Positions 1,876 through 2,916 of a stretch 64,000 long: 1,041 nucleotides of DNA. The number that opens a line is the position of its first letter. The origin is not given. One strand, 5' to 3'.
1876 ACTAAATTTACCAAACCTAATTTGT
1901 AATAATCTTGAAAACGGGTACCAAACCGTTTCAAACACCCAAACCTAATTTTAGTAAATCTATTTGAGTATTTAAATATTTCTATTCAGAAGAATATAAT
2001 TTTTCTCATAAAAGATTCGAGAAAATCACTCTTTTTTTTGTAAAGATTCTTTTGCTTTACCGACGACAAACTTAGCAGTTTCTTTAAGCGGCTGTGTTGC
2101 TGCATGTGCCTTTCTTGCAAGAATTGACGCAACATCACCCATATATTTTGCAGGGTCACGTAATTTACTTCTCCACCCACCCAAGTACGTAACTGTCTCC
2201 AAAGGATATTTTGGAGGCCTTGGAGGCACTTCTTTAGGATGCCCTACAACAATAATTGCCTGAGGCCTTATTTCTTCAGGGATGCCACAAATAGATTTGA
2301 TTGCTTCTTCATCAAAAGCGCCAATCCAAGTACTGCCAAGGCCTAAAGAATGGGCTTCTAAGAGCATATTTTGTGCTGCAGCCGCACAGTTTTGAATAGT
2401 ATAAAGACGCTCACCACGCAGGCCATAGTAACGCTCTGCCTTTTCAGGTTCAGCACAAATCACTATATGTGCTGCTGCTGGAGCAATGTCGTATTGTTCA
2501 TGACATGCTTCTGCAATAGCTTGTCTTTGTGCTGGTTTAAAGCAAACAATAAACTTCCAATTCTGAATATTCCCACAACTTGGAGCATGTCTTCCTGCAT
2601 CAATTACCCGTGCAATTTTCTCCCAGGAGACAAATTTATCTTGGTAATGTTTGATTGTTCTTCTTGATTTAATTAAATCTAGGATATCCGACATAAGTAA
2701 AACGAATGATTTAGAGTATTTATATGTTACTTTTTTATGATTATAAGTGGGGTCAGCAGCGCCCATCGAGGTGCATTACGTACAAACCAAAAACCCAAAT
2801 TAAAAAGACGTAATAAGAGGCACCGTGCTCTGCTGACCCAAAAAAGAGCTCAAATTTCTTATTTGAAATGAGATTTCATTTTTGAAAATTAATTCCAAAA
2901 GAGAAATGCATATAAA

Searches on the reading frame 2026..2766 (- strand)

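Call 87: search_protein_families(library=pfam, proteins=[window:2026-2766:-], max_evalue=0.001)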
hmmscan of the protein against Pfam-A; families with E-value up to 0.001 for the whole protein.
window:2026-2766:- (246 aa): 2 families
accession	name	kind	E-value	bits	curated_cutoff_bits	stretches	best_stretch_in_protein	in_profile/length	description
PF00881.29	Nitroreductase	-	3.9e-34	118.7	23.5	1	32-176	1-167/167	Nitroreductase family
PF14512.11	TM1586_NiRdase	-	5.3e-07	29.9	27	0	130-179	87-135/215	Putative TM nitroreductase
